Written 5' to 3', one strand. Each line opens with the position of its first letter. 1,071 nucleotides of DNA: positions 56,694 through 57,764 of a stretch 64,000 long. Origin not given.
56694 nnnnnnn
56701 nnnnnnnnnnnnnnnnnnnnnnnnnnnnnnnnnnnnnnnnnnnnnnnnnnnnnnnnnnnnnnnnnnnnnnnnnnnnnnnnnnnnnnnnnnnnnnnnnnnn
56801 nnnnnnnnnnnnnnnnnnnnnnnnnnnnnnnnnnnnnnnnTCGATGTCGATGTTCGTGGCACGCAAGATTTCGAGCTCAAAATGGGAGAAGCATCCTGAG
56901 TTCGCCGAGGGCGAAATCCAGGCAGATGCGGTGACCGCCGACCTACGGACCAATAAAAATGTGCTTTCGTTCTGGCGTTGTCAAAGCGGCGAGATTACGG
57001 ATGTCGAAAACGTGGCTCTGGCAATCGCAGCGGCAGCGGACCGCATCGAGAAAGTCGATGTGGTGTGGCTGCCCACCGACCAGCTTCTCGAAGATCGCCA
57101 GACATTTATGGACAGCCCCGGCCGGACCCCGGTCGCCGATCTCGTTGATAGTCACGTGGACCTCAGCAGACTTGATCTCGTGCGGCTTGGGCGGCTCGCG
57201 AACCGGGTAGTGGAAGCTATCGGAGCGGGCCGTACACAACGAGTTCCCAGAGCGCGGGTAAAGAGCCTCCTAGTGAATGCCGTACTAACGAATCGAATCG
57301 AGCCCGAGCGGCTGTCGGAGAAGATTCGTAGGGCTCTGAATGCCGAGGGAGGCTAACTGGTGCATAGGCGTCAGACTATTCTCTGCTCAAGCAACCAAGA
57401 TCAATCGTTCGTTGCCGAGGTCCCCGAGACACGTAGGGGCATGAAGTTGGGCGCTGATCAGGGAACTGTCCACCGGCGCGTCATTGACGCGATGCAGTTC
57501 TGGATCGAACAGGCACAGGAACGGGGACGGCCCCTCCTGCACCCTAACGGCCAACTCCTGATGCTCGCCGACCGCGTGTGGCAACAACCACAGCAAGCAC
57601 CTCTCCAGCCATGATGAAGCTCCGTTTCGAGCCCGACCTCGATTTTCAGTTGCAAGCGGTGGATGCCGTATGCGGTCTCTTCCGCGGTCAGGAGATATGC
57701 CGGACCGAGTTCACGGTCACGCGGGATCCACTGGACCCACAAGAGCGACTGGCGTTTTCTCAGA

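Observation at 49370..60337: Eight-gene translationally coupled defence operon: SNF2-DUF4391-Mod...Res with a four-gene insertion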

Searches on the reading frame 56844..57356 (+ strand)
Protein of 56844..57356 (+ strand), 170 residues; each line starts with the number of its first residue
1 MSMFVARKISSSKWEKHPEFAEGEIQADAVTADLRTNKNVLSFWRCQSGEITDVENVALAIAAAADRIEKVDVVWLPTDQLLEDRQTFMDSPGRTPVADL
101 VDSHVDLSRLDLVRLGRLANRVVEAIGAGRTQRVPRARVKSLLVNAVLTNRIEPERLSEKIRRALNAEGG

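Call 4: search_protein_families(library=pfam, proteins=[window:56844-57356:+], max_evalue=0.01)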
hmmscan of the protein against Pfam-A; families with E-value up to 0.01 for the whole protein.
window:56844-57356:+ (170 aa): 0 families

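Call 5: search_protein_families(library=padloc, proteins=[window:56844-57356:+], max_evalue=0.01)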
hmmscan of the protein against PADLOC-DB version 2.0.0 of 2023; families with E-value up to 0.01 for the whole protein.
window:56844-57356:+ (170 aa): 0 families

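Call 6: search_protein_families(library=ncbifam, proteins=[window:56844-57356:+], max_evalue=0.01)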
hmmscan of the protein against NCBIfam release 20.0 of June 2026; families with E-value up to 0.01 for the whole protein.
window:56844-57356:+ (170 aa): 0 families

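Call 27: search_protein_families(library=pfam, proteins=[window:56844-57356:+], max_evalue=10)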
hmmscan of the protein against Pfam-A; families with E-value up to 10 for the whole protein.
window:56844-57356:+ (170 aa): 0 families

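Call 39: find_homologous_proteins(query=window:56844-57356:+, max_evalue=0.001)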
Query window:56844-57356:+ (170 aa): 126 proteins with E <= 0.001 among 577 candidates; the best 120 are listed.
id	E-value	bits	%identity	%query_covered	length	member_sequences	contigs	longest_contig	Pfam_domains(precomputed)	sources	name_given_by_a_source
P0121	1.0e-99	349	98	100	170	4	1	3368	-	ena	-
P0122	1.2e-89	316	89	99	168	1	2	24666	-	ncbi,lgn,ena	-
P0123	2.1e-84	299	85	97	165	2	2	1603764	-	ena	-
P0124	2.2e-82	293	83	98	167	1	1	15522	-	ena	-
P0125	2.7e-78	279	80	96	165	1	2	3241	-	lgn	-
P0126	1.8e-70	254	72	98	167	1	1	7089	-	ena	-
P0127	1.7e-69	251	72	98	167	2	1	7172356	-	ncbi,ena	-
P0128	2.9e-69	250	73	98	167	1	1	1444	-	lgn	-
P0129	5.3e-69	249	71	98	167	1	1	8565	-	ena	-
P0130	3.9e-55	204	68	85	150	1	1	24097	-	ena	-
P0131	4.8e-53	197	61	97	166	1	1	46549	-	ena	-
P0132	5.5e-53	197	61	97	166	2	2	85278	-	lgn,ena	-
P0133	1.6e-51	192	58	96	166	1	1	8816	-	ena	-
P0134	3.7e-51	191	68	82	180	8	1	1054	-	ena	-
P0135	2.1e-48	182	55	96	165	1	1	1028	-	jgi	-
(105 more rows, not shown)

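Call 55: predict_structure(alignment_id=A2)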
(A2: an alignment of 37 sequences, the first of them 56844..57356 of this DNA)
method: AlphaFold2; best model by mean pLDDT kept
length: 170 residues; sequences in the alignment: 37
mean_pLDDT: 93.7   pTM: 0.88
mean pLDDT of the five models: 93.7, 93.4, 93.2, 93.1, 92.9
residues with pLDDT >= 90: 150; 70-90: 16; 50-70: 3; < 50: 1
segments of 3 or more residues with pLDDT < 50: none
pLDDT, mean of each block of 10 residues (from residue 1): 90 89 90 94 92 96 97 97 97 92 96 96 95 97 97 97 81
secondary structure, 60 per line:
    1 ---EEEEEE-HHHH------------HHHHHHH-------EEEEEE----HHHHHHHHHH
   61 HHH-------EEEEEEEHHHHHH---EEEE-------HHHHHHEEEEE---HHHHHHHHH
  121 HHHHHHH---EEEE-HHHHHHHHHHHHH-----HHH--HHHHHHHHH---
elements in order: E4-9 H11-14 H27-33 E41-46 H51-63 E71-77 H78-83 E87-90 H98-103 E104-108 H112-127 E131-134 H136-148 H159-167

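Call 58: fold_search(model_id=the predicted structure, library=pdb)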
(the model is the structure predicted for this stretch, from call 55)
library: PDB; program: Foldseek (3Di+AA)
matches with E <= 10: 191; with E <= 0.001: 0
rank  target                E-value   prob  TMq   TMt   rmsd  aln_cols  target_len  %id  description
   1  6n7r_G                6.5e-01  0.04  0.18  0.15  14.7       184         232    8  Saccharomyces cerevisiae spliceosomal E complex (ACT1) (released 2019-09-18)
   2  5b4h                  7.4e-01  0.03  0.18  0.14  11.3       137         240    9  Crystal structure of I86D mutant of phycocyanobilin:ferredoxin oxidoreductase in complex with biliverdin (data 1) (released 2017-03-15)
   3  7cij_B                9.7e-01  0.08  0.21  0.08   9.4        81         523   11  Crystal structure of L-methionine decarboxylase from Streptomyces sp.590 in complexed with 3-methlythiopropylamine (ex (released 2021-01-27)
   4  7cii_A                1.1e+00  0.08  0.22  0.09   9.5        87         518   11  Crystal structure of L-methionine decarboxylase from Streptomyces sp.590 in complexed with L- methionine methyl ester  (released 2021-01-27)
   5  7cif_B                1.1e+00  0.08  0.22  0.09   9.5        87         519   11  Crystal structure of L-methionine decarboxylase from Streptomyces sp.590 (internal aldimine form). (released 2021-01-27)
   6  7cif_A                1.1e+00  0.08  0.21  0.08   9.4        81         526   11  Crystal structure of L-methionine decarboxylase from Streptomyces sp.590 (internal aldimine form). (released 2021-01-27)
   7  2egy_A                1.1e+00  0.05  0.18  0.10  11.4        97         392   15  Crystal structure of LysN, alpha-aminoadipate aminotransferase (substrate free form), from Thermus thermophilus HB27 (released 2008-03-04)
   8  7cii_B                1.2e+00  0.07  0.21  0.08  10.4        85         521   12  Crystal structure of L-methionine decarboxylase from Streptomyces sp.590 in complexed with L- methionine methyl ester  (released 2021-01-27)
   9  7cig_A                1.3e+00  0.07  0.22  0.09   9.5        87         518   11  Crystal structure of L-methionine decarboxylase Q64A mutant from Streptomyces sp.590 in complexed with L- methionine m (released 2021-01-27)
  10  7cig_B                1.3e+00  0.06  0.21  0.08  10.3        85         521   12  Crystal structure of L-methionine decarboxylase Q64A mutant from Streptomyces sp.590 in complexed with L- methionine m (released 2021-01-27)
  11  9lq9                  1.3e+00  0.04  0.16  0.13   7.9        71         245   13  Crysral structure of NrN (released 2025-11-26)
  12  3euc_A                1.3e+00  0.04  0.17  0.09  10.5        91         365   13  Crystal structure of histidinol-phosphate aminotransferase (YP_297314.1) from RALSTONIA EUTROPHA JMP134 at 2.05 A reso (released 2008-11-11)
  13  2dke                  1.3e+00  0.03  0.22  0.18  12.2       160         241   11  Crystal structure of substrate-free form of PcyA (released 2006-07-25)
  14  7z3h_A                1.5e+00  0.02  0.15  0.08  15.3       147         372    5  Crystal structure of Iba57 from Chaetomium thermophilum (released 2022-09-21)
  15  1tyq_D                1.5e+00  0.01  0.16  0.11  17.4       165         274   10  Crystal structure of Arp2/3 complex with bound ATP and calcium (released 2004-11-09)
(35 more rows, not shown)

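Call 64: fold_search(model_id=the predicted structure, library=viral)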
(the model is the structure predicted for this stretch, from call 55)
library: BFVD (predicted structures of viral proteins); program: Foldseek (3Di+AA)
matches with E <= 10: 239; with E <= 0.001: 0
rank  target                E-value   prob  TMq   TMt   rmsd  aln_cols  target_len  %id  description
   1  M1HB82                2.5e-02  0.08  0.15  0.10  21.7       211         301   10  (no name in the UniProt tables at hand)
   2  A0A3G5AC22            5.2e-02  0.72  0.34  0.42   5.7       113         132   12  Uncharacterized protein [Hyperionvirus sp.]
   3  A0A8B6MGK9            3.0e-01  0.09  0.26  0.28  14.2       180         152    8  (no name in the UniProt tables at hand)
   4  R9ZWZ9                3.4e-01  0.06  0.17  0.24  10.7       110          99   14  Chaperonin Cpn10 [Cellulophaga phage phi17:2]
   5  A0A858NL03            4.4e-01  0.02  0.16  0.10  17.2       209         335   14  (no name in the UniProt tables at hand)
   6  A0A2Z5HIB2            4.7e-01  0.02  0.11  0.08  15.3       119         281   13  (no name in the UniProt tables at hand)
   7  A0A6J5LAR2            5.0e-01  0.06  0.17  0.17  13.4        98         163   13  Uncharacterized protein [uncultured Caudovirales phage]
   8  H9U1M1                5.7e-01  0.07  0.22  0.23  17.1       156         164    6  Reverse transcriptase (Fragment) [Bovine leukemia virus]
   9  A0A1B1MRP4            6.5e-01  0.18  0.24  0.25   7.9        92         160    6  Uncharacterized protein [Pteropox virus]
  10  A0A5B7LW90            7.0e-01  0.06  0.23  0.26  15.3       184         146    7  Uncharacterized protein [Pseudomonas phage ITTPL]
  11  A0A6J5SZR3            7.4e-01  0.07  0.29  0.18  18.6       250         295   10  Uncharacterized protein [uncultured Caudovirales phage]
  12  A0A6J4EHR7            7.9e-01  0.04  0.20  0.20  20.9       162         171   11  (no name in the UniProt tables at hand)
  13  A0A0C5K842            7.9e-01  0.01  0.15  0.13  20.4       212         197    7  (no name in the UniProt tables at hand)
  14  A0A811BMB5            9.0e-01  0.06  0.19  0.12   7.9       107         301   11  Uncharacterized protein [Pandoravirus japonicus]
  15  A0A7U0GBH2            9.0e-01  0.03  0.16  0.14  11.3       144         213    9  Uncharacterized protein [Klebsiella phage vB_KpM_FBKp24]
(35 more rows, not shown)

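Call 74: search_protein_representatives(alignment_id=A2)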
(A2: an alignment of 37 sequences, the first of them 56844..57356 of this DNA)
Query: 37 sequences, 169 profile positions. Proteins with E-value up to 0.001 (for the whole library): 2640; up to 1e-10: 1864; up to 1e-30: 462. The best 150 are listed.
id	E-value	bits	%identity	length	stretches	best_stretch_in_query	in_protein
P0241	1.8e-64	233.5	-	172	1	1-167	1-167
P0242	2.4e-62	226.6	-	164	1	1-163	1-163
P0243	3.9e-62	225.9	-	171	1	1-165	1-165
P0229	4.3e-59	216.0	-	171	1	1-167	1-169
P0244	4.4e-58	212.7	-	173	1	2-166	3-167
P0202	9.9e-58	211.5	-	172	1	1-163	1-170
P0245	3.8e-57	209.6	-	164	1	1-164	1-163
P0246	5.1e-57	209.2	-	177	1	1-167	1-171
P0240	4.1e-56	206.3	-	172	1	1-164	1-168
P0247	1.0e-55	205.0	-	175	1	1-167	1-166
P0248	3.0e-55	203.4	-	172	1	1-166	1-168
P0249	3.5e-55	203.2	-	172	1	2-165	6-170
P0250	8.1e-55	202.1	-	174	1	2-167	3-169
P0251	7.9e-54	198.8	-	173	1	2-165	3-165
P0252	1.0e-53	198.4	-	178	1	1-165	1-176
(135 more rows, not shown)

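Call 76: search_solved_structures(query=A2, max_evalue=10)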
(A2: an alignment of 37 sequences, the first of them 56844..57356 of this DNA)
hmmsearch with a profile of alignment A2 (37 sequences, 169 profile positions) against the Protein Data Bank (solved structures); distinct sequences matched with E-value up to 10: 0.

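Call 77: search_protein_families(library=phrogs, proteins=[window:56844-57356:+], max_evalue=0.01)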
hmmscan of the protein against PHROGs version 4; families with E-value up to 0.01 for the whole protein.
window:56844-57356:+ (170 aa): 1 family
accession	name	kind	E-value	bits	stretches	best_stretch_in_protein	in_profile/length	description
phrog_10743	-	unknown function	1e-22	82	1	2-160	2-163/178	-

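Call 88: search_dna_similar(query=window:56844-57356:+, collection=phages, mode=protein, max_evalue=0.001, max_rows=20)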
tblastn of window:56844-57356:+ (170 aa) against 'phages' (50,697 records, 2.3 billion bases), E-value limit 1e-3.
Records with a match: 3; places in all: 3; records where one place covers at least 80% of the query: 3.
Best place of each record, by identity: <60% 3.
By first word of the organism name: Acinetobacter 3.
By host as written in the record: Acinetobacter baumannii Ab105 1; Acinetobacter baumannii MDR-TJ 1; - 1.
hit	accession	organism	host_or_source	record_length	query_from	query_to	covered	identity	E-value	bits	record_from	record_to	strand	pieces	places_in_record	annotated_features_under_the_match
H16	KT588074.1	Acinetobacter phage Ab105-1phi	Acinetobacter baumannii Ab105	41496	1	147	86%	24.8%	2e-7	55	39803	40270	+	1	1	hypothetical protein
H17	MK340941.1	Acinetobacter phage AbTJ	Acinetobacter baumannii MDR-TJ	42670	1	147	86%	24.8%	2e-7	55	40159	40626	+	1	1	hypothetical protein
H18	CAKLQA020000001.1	Acinetobacter phage MD-2021a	not known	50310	1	147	86%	24.8%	2e-7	55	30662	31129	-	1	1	Uncharacterised protein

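Call 89: search_dna_similar(query=window:56844-57356:+, collection=plasmids, mode=protein, max_evalue=0.001, max_rows=30)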
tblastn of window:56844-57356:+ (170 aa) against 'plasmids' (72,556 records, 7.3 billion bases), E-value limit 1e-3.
Records with a match: 4; places in all: 4; records where one place covers at least 80% of the query: 4.
Best place of each record, by identity: <60% 4.
By first word of the organism name: Acinetobacter 4.
By predicted mobility (MOB-suite, as given by PLSDB): mobilizable 3; conjugative 1.
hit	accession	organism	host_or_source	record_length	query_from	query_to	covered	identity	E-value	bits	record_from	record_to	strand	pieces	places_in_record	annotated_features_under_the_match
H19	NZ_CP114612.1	Acinetobacter sp. YWS30-1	soil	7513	1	168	99%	25.6%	2e-5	51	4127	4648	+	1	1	hypothetical protein (x2)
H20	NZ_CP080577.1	Acinetobacter lwoffii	cell culture,permafrost, Kolyma lowland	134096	1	168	99%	25.6%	2e-5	51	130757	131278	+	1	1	hypothetical protein (x2)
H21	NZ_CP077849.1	Acinetobacter baumannii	Homo sapiens,Rectal swab_P28_BU14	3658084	1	147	86%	24.8%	8e-7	55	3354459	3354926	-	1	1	none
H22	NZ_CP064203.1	Acinetobacter baumannii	Homo sapiens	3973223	1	147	86%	24.8%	8e-7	55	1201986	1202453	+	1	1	none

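Call 90: get_annotated_region(hit=H16, flank=4000)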
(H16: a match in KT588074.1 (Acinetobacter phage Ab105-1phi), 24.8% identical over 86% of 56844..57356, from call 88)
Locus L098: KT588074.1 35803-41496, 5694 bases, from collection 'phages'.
description: Acinetobacter phage Ab105-1phi, complete genome.
organism: Acinetobacter phage Ab105-1phi (NCBI taxid 1718840)
taxonomy: Viruses; Duplodnaviria; Heunggongvirae; Uroviricota; Caudoviricetes
host: Acinetobacter baumannii Ab105; source: -; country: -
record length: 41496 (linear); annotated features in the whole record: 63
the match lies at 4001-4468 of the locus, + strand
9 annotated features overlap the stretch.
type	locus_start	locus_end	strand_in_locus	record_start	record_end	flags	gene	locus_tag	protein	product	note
CDS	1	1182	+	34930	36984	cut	-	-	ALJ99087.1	tail fiber protein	*col: 1; *functional_group: Phage tail fiber proteins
CDS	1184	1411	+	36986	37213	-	-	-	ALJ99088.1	hypothetical protein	-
CDS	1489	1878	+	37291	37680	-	-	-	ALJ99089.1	hypothetical protein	hypothetical protein [Acinetobacter phage Bphi-B1251] YP_007010631.1; FIG00350821: hypothetical protein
CDS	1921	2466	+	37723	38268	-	-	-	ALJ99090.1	secretion activator protein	hypothetical protein [Acinetobacter phage Bphi-B1251] YP_007010632.1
CDS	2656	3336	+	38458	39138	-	-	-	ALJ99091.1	hypothetical protein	hypothetical protein [Acinetobacter phage Bphi-B1251] YP_007010633.1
CDS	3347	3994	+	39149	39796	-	-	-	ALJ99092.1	hypothetical protein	hypothetical protein [Acinetobacter phage Bphi-B1251] YP_007010634.1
CDS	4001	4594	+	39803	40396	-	-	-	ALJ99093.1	hypothetical protein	hypothetical protein [Acinetobacter phage Bphi-B1251] YP_007010635.1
CDS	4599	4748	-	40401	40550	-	-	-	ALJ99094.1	lesion bypass DNA polymerase V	UmuC; Error-prone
CDS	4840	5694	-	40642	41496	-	-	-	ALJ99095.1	transposase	transposase insF [Escherichia coli CFT073] NP_755450.1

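Call 91: get_annotated_region(hit=H19, flank=4000)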
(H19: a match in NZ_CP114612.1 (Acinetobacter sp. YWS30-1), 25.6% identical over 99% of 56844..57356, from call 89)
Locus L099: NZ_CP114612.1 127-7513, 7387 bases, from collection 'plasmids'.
description: Acinetobacter sp. YWS30-1 plasmid pYWS30-1-6, complete sequence
organism: Acinetobacter sp. YWS30-1 (NCBI taxid 2996862)
taxonomy: Bacteria; Pseudomonadota; Gammaproteobacteria; Moraxellales; Moraxellaceae; Acinetobacter; Acinetobacter sp. YWS30-1
host: -; source: soil; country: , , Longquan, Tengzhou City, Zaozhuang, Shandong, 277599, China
typing (MOB-suite, as given by PLSDB): mobilizable; replicon rep_cluster_1282; relaxase MOBQ
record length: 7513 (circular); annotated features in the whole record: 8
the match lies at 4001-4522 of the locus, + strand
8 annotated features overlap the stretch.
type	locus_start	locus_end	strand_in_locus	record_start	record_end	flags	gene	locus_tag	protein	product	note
CDS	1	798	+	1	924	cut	repM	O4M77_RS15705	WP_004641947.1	replication initiation protein RepM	GO:0006270 - DNA replication initiation [Evidence IEA]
CDS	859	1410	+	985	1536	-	-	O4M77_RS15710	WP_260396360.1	plasmid replication DNA-binding protein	-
CDS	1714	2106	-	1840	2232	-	-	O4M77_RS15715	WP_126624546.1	hypothetical protein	-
CDS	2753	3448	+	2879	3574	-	-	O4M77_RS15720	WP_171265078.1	hypothetical protein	-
CDS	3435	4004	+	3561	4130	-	-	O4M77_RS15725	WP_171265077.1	hypothetical protein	-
CDS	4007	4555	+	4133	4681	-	-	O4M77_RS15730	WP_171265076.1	hypothetical protein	-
CDS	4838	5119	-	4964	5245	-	-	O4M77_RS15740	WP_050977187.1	hypothetical protein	-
CDS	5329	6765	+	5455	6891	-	mobQ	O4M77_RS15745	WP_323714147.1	MobQ family relaxase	-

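Call 94: search_protein_families(library=ncbifam, proteins=[L099:2753-3448:+, L099:3435-4004:+, L099:4007-4555:+, L098:2656-3336:+, L098:3347-3994:+, L098:4001-4594:+], max_evalue=0.1)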
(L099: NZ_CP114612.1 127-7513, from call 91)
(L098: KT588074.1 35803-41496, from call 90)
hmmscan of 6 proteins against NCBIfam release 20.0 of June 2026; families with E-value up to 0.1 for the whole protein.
L099:2753-3448:+ (231 aa): 0 families

L099:3435-4004:+ (189 aa): 0 families

L099:4007-4555:+ (182 aa): 0 families

L098:2656-3336:+ (226 aa): 0 families

L098:3347-3994:+ (215 aa): 0 families

L098:4001-4594:+ (197 aa): 0 families

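Call 105: search_protein_families(library=padloc, proteins=[L099:2753-3448:+, L099:3435-4004:+, L099:4007-4555:+], max_evalue=0.01)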
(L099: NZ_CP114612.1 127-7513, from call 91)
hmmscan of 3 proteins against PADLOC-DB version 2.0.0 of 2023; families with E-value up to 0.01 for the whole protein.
L099:2753-3448:+ (231 aa): 0 families

L099:3435-4004:+ (189 aa): 0 families

L099:4007-4555:+ (182 aa): 0 families

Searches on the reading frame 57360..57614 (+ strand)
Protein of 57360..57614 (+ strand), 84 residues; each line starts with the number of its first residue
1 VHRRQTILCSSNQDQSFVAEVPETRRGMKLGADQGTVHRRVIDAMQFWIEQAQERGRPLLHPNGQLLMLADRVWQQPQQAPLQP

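Call 4: search_protein_families(library=pfam, proteins=[window:57360-57614:+], max_evalue=0.01)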
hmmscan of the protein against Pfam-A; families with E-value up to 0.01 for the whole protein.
window:57360-57614:+ (84 aa): 0 families

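Call 5: search_protein_families(library=padloc, proteins=[window:57360-57614:+], max_evalue=0.01)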
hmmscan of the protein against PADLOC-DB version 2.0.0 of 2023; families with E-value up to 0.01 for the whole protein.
window:57360-57614:+ (84 aa): 0 families

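Call 6: search_protein_families(library=ncbifam, proteins=[window:57360-57614:+], max_evalue=0.01)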
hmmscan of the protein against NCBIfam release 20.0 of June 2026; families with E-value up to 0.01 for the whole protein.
window:57360-57614:+ (84 aa): 0 families

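Call 27: search_protein_families(library=pfam, proteins=[window:57360-57614:+], max_evalue=10)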
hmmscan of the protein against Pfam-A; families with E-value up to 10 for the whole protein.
window:57360-57614:+ (84 aa): 1 family
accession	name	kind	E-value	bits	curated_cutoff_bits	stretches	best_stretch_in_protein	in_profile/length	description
PF18598.6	TetR_C_36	-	0.16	12.4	33.7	1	13-58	22-66/111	Tetracyclin repressor-like, C-terminal domain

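Call 77: search_protein_families(library=phrogs, proteins=[window:57360-57614:+], max_evalue=0.01)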
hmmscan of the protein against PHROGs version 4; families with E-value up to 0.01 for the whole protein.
window:57360-57614:+ (84 aa): 0 families
